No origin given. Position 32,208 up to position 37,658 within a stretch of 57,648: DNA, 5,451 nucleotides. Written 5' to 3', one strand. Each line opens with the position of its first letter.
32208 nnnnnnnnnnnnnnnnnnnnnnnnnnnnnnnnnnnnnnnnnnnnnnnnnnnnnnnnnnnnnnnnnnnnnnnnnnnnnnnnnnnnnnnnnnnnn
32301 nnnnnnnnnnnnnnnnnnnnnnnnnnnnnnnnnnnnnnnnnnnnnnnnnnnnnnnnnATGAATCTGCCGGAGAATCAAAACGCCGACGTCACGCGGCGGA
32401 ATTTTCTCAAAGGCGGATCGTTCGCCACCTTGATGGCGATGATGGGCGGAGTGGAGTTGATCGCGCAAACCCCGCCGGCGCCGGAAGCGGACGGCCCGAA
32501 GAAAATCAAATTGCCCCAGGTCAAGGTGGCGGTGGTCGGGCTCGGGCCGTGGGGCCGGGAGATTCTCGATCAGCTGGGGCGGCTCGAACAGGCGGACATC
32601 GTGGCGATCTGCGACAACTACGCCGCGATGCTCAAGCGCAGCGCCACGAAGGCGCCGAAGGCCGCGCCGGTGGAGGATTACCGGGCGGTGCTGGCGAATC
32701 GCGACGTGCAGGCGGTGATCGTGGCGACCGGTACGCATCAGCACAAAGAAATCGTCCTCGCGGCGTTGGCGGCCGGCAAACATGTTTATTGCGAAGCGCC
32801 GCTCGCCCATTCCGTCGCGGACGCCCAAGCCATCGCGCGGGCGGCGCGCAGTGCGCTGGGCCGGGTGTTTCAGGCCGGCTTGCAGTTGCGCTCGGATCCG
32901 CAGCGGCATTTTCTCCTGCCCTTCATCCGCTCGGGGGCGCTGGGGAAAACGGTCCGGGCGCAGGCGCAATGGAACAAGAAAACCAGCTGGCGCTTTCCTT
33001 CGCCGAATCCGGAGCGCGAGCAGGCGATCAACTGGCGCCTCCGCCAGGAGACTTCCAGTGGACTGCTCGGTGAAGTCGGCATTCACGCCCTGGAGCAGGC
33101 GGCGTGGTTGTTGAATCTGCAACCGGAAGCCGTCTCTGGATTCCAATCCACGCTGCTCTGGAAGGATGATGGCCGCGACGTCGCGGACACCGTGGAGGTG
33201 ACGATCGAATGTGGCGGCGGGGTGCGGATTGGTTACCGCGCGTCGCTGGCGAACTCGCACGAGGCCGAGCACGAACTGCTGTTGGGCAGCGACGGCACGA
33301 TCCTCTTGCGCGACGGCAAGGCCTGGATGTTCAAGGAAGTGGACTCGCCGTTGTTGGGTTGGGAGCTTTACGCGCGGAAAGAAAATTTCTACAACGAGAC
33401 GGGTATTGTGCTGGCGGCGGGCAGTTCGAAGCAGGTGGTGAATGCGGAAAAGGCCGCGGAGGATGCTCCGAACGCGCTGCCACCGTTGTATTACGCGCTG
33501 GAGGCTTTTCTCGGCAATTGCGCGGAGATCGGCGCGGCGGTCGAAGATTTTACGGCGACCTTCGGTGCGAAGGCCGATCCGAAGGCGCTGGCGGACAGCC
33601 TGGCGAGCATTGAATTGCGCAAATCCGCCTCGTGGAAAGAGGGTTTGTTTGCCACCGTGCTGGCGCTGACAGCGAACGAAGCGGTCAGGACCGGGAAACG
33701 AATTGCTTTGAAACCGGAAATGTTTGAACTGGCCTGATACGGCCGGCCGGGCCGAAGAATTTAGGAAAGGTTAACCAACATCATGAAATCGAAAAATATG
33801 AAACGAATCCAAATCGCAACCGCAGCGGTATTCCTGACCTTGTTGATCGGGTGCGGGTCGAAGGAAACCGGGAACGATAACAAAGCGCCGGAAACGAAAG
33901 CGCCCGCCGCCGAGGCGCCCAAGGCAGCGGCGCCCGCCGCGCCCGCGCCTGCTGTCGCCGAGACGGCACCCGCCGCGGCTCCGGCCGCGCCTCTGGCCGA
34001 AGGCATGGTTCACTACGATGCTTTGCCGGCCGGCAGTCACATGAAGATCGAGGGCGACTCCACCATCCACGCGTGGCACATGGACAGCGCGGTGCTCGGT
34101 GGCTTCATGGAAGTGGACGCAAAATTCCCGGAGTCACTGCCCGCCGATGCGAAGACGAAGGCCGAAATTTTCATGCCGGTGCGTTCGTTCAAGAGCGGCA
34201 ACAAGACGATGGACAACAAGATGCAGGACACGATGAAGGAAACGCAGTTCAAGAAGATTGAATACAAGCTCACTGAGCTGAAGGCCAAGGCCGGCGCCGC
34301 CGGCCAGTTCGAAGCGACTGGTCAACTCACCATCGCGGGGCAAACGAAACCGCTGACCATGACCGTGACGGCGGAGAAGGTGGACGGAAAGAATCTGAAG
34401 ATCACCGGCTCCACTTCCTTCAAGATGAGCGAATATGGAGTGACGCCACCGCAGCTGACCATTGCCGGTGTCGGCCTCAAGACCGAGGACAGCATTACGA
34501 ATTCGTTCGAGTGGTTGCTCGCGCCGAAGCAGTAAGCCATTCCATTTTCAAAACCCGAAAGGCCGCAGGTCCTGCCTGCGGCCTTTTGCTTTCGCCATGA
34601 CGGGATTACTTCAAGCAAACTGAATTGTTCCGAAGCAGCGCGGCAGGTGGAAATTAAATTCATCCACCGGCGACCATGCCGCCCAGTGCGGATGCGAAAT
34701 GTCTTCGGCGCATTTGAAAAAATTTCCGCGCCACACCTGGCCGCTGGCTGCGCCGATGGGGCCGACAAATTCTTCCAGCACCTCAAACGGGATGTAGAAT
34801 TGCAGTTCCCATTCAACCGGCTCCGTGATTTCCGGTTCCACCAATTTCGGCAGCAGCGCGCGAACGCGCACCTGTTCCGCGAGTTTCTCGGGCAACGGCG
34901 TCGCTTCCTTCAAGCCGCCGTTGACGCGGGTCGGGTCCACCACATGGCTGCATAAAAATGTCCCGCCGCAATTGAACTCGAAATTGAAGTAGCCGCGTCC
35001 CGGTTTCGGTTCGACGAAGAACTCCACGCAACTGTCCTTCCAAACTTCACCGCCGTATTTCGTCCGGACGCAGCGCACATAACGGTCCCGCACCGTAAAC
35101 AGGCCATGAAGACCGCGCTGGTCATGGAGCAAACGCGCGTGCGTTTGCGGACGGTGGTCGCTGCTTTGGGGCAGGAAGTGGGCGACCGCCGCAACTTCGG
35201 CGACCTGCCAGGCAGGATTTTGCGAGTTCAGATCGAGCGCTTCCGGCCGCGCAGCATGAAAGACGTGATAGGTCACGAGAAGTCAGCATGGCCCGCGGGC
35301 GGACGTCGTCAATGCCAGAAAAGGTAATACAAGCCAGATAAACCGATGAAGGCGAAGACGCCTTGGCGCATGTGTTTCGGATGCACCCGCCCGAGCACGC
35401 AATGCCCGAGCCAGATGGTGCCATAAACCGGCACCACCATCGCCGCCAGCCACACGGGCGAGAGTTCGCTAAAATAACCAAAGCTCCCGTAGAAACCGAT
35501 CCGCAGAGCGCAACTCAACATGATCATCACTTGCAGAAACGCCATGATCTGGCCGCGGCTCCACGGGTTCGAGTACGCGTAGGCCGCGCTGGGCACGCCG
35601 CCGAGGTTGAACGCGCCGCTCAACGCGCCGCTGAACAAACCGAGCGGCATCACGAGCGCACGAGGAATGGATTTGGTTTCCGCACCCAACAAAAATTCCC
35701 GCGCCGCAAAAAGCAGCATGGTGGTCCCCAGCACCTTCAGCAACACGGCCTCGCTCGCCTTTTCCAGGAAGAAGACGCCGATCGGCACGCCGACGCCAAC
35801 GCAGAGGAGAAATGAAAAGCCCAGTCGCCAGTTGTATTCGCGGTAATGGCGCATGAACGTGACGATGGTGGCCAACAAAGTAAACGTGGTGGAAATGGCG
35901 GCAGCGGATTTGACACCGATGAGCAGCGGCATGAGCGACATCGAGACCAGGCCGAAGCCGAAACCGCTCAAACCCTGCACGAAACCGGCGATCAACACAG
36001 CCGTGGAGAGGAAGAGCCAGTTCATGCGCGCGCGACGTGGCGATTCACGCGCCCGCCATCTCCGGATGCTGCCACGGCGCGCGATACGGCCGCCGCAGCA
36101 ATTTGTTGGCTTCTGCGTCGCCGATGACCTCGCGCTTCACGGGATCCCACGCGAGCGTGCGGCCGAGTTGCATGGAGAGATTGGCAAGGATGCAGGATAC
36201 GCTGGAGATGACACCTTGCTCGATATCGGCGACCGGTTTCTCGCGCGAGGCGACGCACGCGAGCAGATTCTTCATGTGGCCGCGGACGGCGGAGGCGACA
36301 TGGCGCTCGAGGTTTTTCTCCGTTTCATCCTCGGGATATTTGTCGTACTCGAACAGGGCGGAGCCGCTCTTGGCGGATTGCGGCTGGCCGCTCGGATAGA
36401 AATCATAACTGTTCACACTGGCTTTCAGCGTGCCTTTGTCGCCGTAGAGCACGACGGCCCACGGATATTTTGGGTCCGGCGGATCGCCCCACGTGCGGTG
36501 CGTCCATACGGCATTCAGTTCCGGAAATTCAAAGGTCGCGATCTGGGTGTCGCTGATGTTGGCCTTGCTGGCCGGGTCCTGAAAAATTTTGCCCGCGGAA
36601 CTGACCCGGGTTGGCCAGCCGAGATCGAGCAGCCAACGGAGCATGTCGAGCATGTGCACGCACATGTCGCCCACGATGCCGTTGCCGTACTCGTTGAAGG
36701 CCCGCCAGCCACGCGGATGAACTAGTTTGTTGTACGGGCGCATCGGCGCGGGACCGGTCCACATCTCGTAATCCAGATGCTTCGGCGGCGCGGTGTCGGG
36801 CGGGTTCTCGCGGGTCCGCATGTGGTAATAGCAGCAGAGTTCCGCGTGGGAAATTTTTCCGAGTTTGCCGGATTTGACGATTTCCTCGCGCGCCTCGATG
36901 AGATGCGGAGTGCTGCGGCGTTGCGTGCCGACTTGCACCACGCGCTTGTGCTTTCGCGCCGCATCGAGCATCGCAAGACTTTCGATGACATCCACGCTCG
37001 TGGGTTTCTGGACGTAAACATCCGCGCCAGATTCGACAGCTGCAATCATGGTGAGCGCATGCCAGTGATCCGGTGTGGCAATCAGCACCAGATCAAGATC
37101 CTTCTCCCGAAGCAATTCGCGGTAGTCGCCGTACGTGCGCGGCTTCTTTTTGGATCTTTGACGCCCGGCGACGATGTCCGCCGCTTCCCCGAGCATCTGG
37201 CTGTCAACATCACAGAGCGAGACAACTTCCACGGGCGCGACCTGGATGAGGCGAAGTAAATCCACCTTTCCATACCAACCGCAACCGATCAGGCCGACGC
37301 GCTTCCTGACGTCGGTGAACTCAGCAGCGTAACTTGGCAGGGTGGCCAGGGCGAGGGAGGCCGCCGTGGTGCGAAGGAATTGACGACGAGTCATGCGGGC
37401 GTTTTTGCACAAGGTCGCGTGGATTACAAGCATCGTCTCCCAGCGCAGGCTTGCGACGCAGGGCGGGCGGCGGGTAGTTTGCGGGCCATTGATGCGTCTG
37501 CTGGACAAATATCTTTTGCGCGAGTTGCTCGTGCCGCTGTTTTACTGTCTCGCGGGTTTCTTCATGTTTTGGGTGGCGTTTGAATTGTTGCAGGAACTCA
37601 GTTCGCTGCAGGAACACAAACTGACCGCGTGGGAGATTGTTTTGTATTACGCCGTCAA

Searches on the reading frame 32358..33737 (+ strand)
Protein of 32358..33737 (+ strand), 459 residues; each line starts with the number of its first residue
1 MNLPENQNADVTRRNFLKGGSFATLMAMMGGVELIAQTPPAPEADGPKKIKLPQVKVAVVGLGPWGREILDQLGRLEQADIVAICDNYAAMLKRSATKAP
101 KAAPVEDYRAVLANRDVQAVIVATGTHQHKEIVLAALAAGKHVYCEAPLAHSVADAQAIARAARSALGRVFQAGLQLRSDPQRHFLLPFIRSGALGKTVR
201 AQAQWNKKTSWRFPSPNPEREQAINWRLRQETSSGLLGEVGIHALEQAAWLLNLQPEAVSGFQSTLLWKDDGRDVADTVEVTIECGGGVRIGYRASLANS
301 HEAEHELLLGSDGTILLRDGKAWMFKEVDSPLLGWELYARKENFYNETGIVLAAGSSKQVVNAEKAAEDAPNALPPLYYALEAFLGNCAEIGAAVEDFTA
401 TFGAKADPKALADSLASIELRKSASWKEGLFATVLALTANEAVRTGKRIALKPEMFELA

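Call 69: search_protein_families(library=pfam, proteins=[window:32358-33737:+], max_evalue=0.0001)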
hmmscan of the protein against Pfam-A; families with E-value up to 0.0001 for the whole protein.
window:32358-33737:+ (459 aa): 4 families
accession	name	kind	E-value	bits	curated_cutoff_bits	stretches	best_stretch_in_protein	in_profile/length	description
PF01408.29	GFO_IDH_MocA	-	2.6e-21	77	24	1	55-169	1-115/120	Oxidoreductase family, NAD-binding Rossmann fold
PF22725.1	GFO_IDH_MocA_C3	-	6e-16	59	27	1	190-315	8-123/124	GFO/IDH/MocA C-terminal domain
PF02894.22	GFO_IDH_MocA_C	-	8.2e-10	39.3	22.9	1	219-316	25-128/218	Oxidoreductase family, C-terminal alpha/beta domain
PF03447.22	NAD_binding_3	-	1e-06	29.9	24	1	61-165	1-108/116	Homoserine dehydrogenase, NAD binding domain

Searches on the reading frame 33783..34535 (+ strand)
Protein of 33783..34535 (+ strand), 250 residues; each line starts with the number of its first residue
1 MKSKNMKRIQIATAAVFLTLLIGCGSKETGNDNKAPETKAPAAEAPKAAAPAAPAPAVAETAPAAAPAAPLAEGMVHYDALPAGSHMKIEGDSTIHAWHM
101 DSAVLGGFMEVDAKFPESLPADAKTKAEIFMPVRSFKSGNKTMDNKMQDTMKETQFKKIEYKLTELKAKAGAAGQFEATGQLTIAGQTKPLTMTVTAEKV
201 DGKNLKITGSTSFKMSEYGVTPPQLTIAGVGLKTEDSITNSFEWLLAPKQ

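Call 69: search_protein_families(library=pfam, proteins=[window:33783-34535:+], max_evalue=0.0001)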
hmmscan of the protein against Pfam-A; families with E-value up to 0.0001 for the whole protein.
window:33783-34535:+ (250 aa): 1 family
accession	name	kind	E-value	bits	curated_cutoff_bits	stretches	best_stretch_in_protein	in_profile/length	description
PF04264.18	YceI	-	2.7e-17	64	23.7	1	96-223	15-133/150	YceI-like domain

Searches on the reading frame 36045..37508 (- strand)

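Call 69: search_protein_families(library=pfam, proteins=[window:36045-37508:-], max_evalue=0.0001)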
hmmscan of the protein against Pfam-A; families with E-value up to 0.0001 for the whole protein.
window:36045-37508:- (487 aa): 4 families
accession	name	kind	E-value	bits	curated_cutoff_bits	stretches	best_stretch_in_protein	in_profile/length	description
PF19051.5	GFO_IDH_MocA_C2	-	1.2e-22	81.1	23.3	2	234-295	41-102/254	Oxidoreductase family, C-terminal alpha/beta domain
PF01408.29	GFO_IDH_MocA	-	1.6e-14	55.1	24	1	70-194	2-119/120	Oxidoreductase family, NAD-binding Rossmann fold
PF22725.1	GFO_IDH_MocA_C3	-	8.7e-14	52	27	1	209-361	6-123/124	GFO/IDH/MocA C-terminal domain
PF02894.22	GFO_IDH_MocA_C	-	3.1e-13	50.5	22.9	1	260-451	27-215/218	Oxidoreductase family, C-terminal alpha/beta domain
